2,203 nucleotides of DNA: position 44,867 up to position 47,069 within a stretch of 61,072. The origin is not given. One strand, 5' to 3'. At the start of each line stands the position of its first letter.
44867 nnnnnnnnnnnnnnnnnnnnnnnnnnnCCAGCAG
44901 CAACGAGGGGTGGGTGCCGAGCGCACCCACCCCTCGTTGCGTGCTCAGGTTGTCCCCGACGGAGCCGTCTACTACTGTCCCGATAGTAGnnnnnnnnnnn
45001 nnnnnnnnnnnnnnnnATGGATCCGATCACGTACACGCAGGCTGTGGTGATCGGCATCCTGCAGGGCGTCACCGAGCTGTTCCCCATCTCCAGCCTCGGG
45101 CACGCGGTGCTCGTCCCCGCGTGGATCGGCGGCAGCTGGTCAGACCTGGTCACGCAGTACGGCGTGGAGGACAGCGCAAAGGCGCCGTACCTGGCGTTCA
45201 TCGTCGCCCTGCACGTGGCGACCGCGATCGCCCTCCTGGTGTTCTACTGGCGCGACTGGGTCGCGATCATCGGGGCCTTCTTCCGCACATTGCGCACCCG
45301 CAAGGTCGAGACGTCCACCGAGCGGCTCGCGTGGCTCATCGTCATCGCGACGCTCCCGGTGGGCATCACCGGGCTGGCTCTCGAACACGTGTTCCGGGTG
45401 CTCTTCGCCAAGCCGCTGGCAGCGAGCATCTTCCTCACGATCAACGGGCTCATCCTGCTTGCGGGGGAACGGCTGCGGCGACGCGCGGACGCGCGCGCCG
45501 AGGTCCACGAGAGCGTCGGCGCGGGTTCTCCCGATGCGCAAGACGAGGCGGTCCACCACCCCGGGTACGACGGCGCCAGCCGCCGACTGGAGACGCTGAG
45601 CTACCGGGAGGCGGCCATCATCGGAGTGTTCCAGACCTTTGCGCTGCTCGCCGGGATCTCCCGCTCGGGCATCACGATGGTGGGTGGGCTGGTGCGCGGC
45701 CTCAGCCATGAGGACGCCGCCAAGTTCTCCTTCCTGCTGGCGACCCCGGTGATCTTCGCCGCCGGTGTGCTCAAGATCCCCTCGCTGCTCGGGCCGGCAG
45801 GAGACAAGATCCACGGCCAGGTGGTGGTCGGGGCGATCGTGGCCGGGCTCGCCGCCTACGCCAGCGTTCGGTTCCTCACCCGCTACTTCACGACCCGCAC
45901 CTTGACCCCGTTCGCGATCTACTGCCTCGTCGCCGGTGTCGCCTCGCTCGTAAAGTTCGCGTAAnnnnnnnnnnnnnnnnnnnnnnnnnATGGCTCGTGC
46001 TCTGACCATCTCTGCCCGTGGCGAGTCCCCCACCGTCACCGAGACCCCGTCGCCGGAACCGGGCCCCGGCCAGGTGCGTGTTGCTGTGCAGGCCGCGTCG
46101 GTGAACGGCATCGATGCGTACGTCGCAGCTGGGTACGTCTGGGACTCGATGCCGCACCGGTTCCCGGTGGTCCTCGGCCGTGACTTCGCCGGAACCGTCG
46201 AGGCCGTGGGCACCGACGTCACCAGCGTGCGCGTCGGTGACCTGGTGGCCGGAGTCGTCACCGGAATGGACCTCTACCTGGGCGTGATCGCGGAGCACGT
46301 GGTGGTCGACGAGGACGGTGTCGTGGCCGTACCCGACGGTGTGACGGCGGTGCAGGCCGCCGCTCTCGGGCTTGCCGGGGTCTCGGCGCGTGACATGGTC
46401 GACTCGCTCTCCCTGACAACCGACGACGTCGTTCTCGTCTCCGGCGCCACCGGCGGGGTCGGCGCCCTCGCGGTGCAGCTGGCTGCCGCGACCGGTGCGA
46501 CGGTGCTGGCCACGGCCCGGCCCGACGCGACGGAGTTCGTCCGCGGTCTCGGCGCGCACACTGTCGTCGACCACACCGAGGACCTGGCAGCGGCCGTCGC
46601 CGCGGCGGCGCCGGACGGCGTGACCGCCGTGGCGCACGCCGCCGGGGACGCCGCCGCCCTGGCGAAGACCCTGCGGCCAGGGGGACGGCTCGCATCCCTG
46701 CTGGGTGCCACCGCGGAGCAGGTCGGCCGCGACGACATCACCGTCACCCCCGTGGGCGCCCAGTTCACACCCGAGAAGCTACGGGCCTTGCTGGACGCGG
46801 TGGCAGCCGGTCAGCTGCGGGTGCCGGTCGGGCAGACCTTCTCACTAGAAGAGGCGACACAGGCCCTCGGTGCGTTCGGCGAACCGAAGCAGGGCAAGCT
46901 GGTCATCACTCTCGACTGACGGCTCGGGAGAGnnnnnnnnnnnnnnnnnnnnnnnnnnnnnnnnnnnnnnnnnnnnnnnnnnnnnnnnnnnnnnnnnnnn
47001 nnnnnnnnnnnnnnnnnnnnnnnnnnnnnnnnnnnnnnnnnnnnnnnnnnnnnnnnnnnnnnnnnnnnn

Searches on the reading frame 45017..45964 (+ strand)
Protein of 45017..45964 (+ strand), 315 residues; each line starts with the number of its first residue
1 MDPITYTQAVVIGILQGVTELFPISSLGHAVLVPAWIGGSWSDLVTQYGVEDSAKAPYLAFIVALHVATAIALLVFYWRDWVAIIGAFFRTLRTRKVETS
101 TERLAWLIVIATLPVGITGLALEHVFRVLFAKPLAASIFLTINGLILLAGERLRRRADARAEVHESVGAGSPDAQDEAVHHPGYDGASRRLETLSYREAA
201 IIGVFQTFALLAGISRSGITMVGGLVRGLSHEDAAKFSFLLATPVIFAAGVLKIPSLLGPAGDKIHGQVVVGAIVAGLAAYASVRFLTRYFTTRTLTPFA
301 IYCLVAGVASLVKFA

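Call 6: search_protein_families(library=pfam, proteins=[window:45017-45964:+])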
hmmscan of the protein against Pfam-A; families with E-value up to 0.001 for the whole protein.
window:45017-45964:+ (315 aa): 2 families
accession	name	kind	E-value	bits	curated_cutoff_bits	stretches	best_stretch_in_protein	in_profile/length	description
PF02673.24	BacA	-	3.8e-72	243.5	33.4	1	9-308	1-256/257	Bacitracin resistance protein BacA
PF13396.11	PLDc_N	-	0.00085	19.7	23.3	0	83-115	2-31/42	Phospholipase_D-nuclease N-terminal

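Call 20: find_related_loci(query=window:45017-45964:+, collection=metagenome_contigs, flank=3000)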
Query window:45017-45964:+ (315 aa) in metagenome_contigs; peptide patterns used: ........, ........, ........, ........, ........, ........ (x = any residue, [..] = any of these).
301 stretches matched a pattern; 75 encode a relative of the query (tblastn E <= 1e-3); 75 distinct loci.
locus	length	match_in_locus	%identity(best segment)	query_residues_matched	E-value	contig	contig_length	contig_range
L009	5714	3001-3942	72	1-315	2e-149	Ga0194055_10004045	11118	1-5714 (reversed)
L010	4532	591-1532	73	1-315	7e-146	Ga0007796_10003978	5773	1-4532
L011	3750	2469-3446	70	4-315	3e-148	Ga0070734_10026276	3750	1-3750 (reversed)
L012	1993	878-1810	79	4-315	2e-152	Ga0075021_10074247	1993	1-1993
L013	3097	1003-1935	78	4-315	3e-146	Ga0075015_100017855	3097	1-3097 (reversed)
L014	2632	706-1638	77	4-315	4e-145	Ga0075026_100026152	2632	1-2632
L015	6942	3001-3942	76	1-315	1e-136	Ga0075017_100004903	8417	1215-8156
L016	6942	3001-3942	71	1-315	9e-134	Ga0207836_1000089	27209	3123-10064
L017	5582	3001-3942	71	1-315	8e-134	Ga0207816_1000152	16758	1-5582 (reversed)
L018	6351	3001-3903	68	4-315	7e-129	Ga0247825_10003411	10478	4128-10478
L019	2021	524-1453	66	1-315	3e-137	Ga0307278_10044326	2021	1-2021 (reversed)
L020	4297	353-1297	70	4-315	1e-127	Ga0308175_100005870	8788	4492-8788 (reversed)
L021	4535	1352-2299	70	4-315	8e-128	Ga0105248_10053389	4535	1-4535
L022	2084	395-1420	60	4-315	2e-133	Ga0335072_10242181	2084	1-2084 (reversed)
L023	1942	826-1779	69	4-315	3e-133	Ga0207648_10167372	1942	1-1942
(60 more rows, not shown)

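Call 37: search_protein_families(library=ncbifam, proteins=[window:45017-45964:+], max_evalue=0.001)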
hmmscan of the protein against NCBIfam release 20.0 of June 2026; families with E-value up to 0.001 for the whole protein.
window:45017-45964:+ (315 aa): 12 families
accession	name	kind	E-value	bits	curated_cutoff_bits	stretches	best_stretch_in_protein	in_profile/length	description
NF001395.0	PRK00281.3-1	equivalog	2.5e-143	477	394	1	2-314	2-303/306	undecaprenyl-diphosphate phosphatase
NF001397.0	PRK00281.3-4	equivalog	4.3e-86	289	363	1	6-312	3-276/281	undecaprenyl-diphosphate phosphatase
TIGR00753.1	undec_PP_bacA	equivalog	4.8e-51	173.9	217.5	2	188-306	136-254/255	undecaprenyl-diphosphatase UppP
NF001392.0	PRK00281.2-1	equivalog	5.6e-49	167.1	308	2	187-311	142-269/280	undecaprenyl-diphosphate phosphatase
NF001393.0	PRK00281.2-4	equivalog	2.2e-47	161.8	284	2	189-311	139-261/266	undecaprenyl-diphosphate phosphatase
NF001389.0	PRK00281.1-2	equivalog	4.9e-42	144.2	262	1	1-313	1-263/272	undecaprenyl-diphosphate phosphatase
NF001390.0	PRK00281.1-4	equivalog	1.4e-41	142.8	260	2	189-310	141-262/272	undecaprenyl-diphosphate phosphatase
NF001394.0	PRK00281.2-5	equivalog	5.4e-40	137.6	311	2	188-313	148-274/281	undecaprenyl-diphosphate phosphatase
NF001391.0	PRK00281.1-5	equivalog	7.6e-38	130.5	293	2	189-312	145-271/279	undecaprenyl-diphosphate phosphatase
NF001388.0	PRK00281.1-1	equivalog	1.9e-36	126.1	362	2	188-309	146-267/273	undecaprenyl-diphosphate phosphatase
NF001396.0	PRK00281.3-3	equivalog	3.1e-19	69.9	382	2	200-306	150-256/264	undecaprenyl-diphosphate phosphatase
NF001398.0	PRK00281.3-5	equivalog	9.3e-15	55.2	354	2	188-257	143-210/278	undecaprenyl-diphosphate phosphatase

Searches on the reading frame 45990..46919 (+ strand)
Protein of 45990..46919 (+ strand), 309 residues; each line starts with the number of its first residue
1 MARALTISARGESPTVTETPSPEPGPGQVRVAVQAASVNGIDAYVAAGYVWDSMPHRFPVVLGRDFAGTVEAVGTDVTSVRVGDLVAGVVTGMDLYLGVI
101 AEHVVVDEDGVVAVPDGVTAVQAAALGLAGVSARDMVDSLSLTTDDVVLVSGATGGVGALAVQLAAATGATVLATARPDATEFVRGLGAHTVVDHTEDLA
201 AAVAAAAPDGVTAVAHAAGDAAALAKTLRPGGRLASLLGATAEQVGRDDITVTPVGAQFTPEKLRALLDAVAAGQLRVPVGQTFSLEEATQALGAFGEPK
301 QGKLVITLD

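Call 6: search_protein_families(library=pfam, proteins=[window:45990-46919:+])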
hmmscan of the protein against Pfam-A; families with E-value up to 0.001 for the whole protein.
window:45990-46919:+ (309 aa): 3 families
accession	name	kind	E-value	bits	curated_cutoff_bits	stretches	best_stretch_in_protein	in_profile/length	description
PF08240.17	ADH_N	-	3.2e-16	59.9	23.5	1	25-116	1-104/104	Alcohol dehydrogenase GroES-like domain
PF13602.12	ADH_zinc_N_2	-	7e-12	46.9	27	1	187-305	1-133/134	Zinc-binding dehydrogenase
PF00107.32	ADH_zinc_N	-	9.6e-11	42.2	31.8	1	156-236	1-87/129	Zinc-binding dehydrogenase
